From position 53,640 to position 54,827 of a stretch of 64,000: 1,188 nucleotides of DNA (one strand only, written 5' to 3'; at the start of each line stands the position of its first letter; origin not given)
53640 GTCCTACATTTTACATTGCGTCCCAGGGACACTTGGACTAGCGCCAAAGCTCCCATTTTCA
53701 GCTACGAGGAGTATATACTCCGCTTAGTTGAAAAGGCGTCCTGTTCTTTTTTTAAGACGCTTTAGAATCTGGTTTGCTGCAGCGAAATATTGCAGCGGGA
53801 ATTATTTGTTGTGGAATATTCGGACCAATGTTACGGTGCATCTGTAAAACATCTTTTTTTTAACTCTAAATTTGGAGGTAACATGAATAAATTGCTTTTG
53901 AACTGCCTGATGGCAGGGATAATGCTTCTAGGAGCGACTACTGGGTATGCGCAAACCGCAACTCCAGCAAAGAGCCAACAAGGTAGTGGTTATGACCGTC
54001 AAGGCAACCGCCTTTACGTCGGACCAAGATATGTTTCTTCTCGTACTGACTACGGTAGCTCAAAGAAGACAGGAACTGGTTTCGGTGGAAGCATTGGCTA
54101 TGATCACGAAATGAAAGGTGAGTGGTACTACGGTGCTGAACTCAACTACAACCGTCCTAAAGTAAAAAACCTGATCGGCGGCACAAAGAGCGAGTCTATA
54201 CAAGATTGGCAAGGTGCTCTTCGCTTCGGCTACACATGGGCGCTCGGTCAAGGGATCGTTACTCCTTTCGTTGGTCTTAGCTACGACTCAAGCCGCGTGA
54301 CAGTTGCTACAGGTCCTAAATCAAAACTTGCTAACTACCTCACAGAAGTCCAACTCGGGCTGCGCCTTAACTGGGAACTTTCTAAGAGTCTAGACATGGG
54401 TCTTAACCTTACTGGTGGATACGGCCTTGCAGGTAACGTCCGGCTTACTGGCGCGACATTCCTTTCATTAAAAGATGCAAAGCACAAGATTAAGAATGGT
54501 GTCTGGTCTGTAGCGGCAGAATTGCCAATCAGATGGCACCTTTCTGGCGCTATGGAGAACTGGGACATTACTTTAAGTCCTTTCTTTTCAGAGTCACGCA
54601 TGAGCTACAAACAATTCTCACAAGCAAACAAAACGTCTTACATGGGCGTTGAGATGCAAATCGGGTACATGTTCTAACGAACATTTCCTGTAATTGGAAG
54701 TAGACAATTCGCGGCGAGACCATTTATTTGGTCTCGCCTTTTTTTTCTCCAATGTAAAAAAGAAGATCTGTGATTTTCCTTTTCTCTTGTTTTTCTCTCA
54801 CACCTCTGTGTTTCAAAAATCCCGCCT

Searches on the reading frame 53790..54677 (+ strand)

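Call 40: search_protein_families(library=pfam, proteins=[window:53790-54677:+], max_evalue=0.0001)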
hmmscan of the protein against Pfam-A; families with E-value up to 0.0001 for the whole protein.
window:53790-54677:+ (295 aa): 2 families
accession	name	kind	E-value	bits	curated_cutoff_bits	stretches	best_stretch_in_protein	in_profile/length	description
PF03797.25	Autotransporter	-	3.8e-07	30.5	26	0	138-222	116-211/255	Autotransporter beta-domain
PF13505.12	OMP_b-brl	-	8.3e-05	23.3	28.7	0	73-209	20-152/175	Outer membrane protein beta-barrel domain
